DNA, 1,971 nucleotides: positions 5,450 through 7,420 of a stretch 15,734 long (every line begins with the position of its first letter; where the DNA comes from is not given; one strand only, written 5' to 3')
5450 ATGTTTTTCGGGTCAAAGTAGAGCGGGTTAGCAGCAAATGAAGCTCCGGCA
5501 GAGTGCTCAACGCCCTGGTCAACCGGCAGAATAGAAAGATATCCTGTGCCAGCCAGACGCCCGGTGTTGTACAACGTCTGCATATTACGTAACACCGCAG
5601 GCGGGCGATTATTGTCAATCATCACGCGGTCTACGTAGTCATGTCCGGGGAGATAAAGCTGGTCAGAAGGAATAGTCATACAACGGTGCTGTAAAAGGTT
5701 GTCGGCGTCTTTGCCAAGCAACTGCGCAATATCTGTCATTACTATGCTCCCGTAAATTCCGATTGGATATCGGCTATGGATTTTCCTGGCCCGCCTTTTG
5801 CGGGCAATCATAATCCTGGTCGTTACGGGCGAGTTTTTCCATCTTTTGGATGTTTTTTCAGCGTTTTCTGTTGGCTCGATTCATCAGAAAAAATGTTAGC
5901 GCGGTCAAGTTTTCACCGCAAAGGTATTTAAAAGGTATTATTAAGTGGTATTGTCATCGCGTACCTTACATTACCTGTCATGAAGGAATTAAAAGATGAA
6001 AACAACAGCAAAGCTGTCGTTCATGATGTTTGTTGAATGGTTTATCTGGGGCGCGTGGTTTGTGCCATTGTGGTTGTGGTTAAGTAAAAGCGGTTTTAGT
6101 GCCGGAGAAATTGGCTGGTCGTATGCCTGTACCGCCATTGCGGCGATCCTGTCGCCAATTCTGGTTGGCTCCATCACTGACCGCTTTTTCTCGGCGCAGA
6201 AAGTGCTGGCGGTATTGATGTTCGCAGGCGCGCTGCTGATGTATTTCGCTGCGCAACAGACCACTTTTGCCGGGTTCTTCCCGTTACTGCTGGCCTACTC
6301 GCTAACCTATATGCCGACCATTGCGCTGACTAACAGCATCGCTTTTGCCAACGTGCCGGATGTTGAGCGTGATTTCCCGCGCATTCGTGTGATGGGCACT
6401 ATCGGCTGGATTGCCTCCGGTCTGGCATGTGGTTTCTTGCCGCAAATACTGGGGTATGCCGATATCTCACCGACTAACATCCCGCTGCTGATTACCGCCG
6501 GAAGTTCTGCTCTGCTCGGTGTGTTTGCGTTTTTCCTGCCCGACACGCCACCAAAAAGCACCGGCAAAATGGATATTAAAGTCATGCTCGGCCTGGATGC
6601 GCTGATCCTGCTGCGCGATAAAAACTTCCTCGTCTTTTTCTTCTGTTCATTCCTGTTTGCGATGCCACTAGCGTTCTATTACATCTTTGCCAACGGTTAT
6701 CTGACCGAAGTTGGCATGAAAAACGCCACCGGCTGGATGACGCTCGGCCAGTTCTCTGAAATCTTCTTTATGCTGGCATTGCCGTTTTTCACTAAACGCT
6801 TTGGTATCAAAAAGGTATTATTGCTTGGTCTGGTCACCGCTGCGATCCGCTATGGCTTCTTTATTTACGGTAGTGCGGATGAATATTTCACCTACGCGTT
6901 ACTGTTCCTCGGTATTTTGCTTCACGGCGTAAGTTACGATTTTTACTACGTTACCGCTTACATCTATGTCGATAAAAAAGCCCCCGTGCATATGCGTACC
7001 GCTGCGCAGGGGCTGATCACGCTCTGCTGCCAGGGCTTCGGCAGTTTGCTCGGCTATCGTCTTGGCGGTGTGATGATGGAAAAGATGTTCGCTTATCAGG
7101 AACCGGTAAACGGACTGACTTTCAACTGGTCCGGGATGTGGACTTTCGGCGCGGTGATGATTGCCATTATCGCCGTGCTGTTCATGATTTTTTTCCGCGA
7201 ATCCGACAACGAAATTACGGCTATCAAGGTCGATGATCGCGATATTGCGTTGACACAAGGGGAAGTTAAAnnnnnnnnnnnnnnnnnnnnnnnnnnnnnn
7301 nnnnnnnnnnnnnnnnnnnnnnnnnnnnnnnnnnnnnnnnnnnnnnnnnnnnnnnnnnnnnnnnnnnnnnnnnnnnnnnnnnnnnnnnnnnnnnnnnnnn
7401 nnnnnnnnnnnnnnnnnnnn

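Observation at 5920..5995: Direct GGTATT repeats upstream of yegT as a candidate YegW operator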

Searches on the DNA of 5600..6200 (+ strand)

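Call 30: search_rna_families(source=window, start=5600, end=6200, threshold=evalue, max_evalue=1)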
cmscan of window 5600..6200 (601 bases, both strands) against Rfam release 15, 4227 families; matches with E-value up to 1: 0.
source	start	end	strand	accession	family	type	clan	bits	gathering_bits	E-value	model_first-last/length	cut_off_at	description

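Call 64: search_dna_similar(query=window:5860-6010:+, collection=ecoli_genomes, mode=near, max_rows=12, rows=spread)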
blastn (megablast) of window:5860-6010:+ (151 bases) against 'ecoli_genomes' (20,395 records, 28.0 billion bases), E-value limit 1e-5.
Records with a match: 5423; places in all: 5429; records where one place covers at least 80% of the query: 5419.
Genomes with a match: 5422 of 5426; with a place that covers at least 80% of the query: 5418. Places per genome that has any: lowest 1, median 1, highest 2. On chromosomes: 5427 places; on plasmids: 2.
Best place of each record, by identity: >=99% 3544; 95-99% 1879.
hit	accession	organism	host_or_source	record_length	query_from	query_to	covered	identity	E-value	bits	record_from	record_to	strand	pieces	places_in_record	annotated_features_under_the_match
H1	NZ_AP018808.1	Escherichia coli strain E2865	Bos taurus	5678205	1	151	100%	100.0%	2e-72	279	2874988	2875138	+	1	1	yegT: nucleoside permease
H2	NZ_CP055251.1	Escherichia coli strain AH01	chicken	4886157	1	151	100%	100.0%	2e-72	279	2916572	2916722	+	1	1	yegT: nucleoside permease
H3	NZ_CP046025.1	Escherichia coli strain C439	-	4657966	1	151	100%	100.0%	2e-72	279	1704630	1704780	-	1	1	yegT: nucleoside permease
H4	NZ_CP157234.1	Escherichia coli strain 2024CK-00474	Homo sapiens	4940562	1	151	100%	100.0%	2e-72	279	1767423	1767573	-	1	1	yegT: nucleoside permease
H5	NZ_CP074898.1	Escherichia coli strain 2009C_3612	Homo sapiens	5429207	1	151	100%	100.0%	2e-72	279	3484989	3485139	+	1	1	yegT: nucleoside permease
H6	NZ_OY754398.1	Escherichia coli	-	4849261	1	151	100%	100.0%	2e-72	279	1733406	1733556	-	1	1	yegT: nucleoside permease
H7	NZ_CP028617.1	Escherichia coli strain 140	cattle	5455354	1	151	100%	99.3%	8e-71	274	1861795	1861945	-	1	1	yegT: nucleoside permease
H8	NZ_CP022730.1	Escherichia coli strain SA186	Homo sapiens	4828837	1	151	100%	98.7%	4e-69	268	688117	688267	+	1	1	yegT: nucleoside permease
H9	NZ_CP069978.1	Escherichia coli strain FDAARGOS_1299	Homo sapiens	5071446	1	151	100%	98.7%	4e-69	268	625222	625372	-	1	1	yegT: nucleoside permease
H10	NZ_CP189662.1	Escherichia coli strain 102651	Homo sapiens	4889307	1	151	100%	98.7%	4e-69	268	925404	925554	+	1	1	yegT: nucleoside permease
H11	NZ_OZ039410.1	Escherichia coli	-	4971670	1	151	100%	98.7%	4e-69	268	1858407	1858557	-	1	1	yegT: nucleoside permease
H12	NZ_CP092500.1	Escherichia coli strain A30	Horse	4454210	94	151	38%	100.0%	9e-21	108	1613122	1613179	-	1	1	yegT: nucleoside permease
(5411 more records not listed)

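Call 65: get_annotated_region(hit=H1, flank=4500)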
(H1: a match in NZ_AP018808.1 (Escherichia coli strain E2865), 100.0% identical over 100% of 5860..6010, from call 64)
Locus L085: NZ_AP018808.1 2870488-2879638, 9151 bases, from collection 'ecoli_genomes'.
description: Escherichia coli strain E2865 chromosome, complete genome
organism: Escherichia coli strain E2865 (NCBI taxid 562)
replicon: chromosome; assembly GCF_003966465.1
host: Bos taurus; source: -; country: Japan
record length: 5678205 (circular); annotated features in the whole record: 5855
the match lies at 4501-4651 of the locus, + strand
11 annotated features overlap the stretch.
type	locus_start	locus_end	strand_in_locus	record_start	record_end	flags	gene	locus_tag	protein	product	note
CDS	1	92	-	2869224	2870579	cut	-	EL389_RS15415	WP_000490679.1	PTS galactitol transporter subunit IIC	-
CDS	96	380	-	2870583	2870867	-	gatB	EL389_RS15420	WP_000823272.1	PTS galactitol transporter subunit IIB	-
CDS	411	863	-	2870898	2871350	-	gatA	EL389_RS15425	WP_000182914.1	PTS galactitol transporter subunit IIA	-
CDS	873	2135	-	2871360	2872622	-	gatZ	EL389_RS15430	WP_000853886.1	tagatose-bisphosphate aldolase subunit GatZ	-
CDS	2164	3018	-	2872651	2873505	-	gatY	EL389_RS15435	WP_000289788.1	tagatose-bisphosphate aldolase subunit GatY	-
CDS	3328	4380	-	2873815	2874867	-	fbaB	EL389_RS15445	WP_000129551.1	class I fructose-bisphosphate aldolase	-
CDS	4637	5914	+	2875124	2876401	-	yegT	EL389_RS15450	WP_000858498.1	nucleoside permease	-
CDS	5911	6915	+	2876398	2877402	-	yegU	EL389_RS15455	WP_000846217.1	ADP-ribosylglycohydrolase family protein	-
CDS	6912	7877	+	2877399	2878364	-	yegV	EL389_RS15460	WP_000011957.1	carbohydrate kinase family protein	-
CDS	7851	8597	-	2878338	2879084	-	yegW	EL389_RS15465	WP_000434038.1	GntR family transcriptional regulator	-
CDS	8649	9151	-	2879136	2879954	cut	yegX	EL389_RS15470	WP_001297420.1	glycoside hydrolase family 25 protein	-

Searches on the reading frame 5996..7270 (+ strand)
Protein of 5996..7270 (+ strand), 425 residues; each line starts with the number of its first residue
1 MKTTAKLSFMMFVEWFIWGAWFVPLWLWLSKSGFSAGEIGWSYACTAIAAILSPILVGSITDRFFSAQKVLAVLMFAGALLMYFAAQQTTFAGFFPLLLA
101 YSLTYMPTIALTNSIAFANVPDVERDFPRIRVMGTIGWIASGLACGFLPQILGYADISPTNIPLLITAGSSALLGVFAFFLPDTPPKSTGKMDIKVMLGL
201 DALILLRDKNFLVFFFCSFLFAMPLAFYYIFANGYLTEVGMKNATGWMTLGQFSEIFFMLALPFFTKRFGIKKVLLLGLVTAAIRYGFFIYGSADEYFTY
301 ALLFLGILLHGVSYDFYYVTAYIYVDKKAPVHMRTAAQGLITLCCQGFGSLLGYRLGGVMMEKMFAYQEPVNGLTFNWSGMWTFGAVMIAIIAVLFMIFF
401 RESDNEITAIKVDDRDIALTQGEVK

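Call 15: find_related_loci(query=window:5996-7270:+, collection=genome_contigs, flank=5000)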
Query window:5996-7270:+ (425 aa) in genome_contigs; peptide patterns used: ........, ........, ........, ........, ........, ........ (x = any residue, [..] = any of these).
148 stretches matched a pattern; 140 encode a relative of the query (tblastn E <= 1e-3); the best 80 are kept; 80 distinct loci.
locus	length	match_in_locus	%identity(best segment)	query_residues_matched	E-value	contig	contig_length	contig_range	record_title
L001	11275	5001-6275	98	1-425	0e+0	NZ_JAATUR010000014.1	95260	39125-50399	Escherichia coli strain SCPM-O-B-8794 14length=95260, whole genome shotgun sequence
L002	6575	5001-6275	98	1-425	0e+0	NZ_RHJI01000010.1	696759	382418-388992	Escherichia sp. E1V33 1V33_10_consensus, whole genome shotgun sequence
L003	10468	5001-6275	96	1-425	0e+0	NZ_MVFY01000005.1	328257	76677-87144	Citrobacter portucalensis strain A60 A60_S7_L001_NODE_5_length_328257_cov_19.6372, whole genome shotgun sequence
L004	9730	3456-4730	95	1-425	0e+0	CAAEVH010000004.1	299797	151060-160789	MAG TPA_asm: uncultured Raoultella sp., isolate HGM20637, WGS project CAAEVH010000000 data, contig: ERS608581_38_k95_982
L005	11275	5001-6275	96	1-425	0e+0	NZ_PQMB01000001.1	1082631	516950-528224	Citrobacter amalonaticus strain S646 scaffold1.1, whole genome shotgun sequence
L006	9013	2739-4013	95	1-425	0e+0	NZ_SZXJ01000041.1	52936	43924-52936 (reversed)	Citrobacter sp. wls619 contig7, whole genome shotgun sequence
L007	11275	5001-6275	95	1-425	0e+0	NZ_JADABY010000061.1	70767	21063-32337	Citrobacter sp. Res13-Sevr-PEB04-36 seq_tig61, whole genome shotgun sequence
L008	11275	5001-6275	95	1-425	0e+0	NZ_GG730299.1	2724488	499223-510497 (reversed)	Citrobacter youngae ATCC 29220 Scfld0, whole genome shotgun sequence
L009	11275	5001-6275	95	1-425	0e+0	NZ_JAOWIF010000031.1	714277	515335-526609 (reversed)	Citrobacter sp. Cu233 222, whole genome shotgun sequence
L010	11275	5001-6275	95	1-425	0e+0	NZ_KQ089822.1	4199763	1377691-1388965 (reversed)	Citrobacter sp. MGH106 aetzL-supercont1.1, whole genome shotgun sequence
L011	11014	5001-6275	95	1-425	0e+0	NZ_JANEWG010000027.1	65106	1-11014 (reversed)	Citrobacter sp. Awk 4 510132-22-27, whole genome shotgun sequence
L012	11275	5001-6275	94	1-425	0e+0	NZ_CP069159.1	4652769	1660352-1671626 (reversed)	Citrobacter sp. R56 chromosome, complete genome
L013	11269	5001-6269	95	1-425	0e+0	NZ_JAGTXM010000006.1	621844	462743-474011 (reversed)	Citrobacter amalonaticus strain ku-bf3 scaffold_5, whole genome shotgun sequence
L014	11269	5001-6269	95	1-425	0e+0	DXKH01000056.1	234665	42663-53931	MAG TPA_asm: Citrobacter sp. isolate HRGM_Genome_0066 HRGM_Genome_0066_56, whole genome shotgun sequence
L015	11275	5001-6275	94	1-425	0e+0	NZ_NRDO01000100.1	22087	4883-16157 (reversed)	Citrobacter sp. NCU1 contig_100, whole genome shotgun sequence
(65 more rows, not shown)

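Call 31: search_protein_families(proteins=[window:5996-7270:+], library=ncbifam)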
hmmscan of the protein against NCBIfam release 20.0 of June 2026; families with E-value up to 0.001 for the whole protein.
window:5996-7270:+ (425 aa): 4 families
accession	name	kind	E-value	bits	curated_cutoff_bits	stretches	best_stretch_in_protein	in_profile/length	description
TIGR00889.1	2A0110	subfamily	5.4e-197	654.9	446.1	1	1-418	1-417/418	nucleoside permease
NF008346.0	PRK11128.1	equivalog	1.6e-16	60.4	259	1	5-333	7-326/383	3-phenylpropionate MFS transporter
NF037955.1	mfs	subfamily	1.3e-08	34.2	100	1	10-343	8-328/366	MFS transporter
NF007077.0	PRK09528.1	subfamily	6.4e-08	31.5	429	1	6-331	15-347/421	galactoside permease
